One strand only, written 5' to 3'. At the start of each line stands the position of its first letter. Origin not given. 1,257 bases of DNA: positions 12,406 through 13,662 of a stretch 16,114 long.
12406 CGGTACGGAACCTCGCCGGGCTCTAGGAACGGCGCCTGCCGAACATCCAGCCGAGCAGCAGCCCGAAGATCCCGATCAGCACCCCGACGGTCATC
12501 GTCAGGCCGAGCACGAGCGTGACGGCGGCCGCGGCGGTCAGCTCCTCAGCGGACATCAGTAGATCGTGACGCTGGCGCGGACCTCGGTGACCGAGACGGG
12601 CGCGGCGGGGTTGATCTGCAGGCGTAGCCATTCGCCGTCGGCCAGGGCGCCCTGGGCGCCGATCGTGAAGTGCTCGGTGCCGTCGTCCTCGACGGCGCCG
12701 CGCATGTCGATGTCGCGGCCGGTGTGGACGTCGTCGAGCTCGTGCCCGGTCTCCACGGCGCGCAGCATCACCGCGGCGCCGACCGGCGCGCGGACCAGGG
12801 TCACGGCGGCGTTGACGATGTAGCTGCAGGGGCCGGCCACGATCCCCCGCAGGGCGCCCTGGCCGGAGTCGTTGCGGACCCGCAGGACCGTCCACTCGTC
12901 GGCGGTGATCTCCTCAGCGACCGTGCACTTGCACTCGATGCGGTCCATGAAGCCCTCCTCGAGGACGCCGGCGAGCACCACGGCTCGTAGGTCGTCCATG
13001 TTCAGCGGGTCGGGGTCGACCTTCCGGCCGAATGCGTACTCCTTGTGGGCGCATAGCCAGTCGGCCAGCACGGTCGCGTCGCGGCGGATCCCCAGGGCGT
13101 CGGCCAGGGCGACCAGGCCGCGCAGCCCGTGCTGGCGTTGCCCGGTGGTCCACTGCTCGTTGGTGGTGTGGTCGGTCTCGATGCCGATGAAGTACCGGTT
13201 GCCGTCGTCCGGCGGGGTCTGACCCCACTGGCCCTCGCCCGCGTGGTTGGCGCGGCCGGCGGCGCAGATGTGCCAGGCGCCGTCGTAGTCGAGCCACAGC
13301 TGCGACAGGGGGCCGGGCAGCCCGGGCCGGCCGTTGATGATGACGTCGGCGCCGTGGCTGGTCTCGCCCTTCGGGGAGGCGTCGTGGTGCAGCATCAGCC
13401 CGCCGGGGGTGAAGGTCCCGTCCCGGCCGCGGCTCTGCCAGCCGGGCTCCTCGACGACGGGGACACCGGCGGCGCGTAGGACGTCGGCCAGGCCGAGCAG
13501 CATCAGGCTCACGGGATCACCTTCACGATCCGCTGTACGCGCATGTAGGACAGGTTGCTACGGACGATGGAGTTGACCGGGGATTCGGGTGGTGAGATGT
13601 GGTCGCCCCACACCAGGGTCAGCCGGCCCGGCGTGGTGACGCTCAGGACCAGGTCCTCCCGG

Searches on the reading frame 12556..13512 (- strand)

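Call 12: search_protein_families(library=pfam, proteins=[window:12556-13512:-], max_evalue=0.01)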
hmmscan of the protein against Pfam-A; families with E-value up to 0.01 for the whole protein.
window:12556-13512:- (318 aa): 1 family
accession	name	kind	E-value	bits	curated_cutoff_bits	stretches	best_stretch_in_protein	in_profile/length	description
PF01510.30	Amidase_2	-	2.4e-10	41.3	26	1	36-169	5-131/131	N-acetylmuramoyl-L-alanine amidase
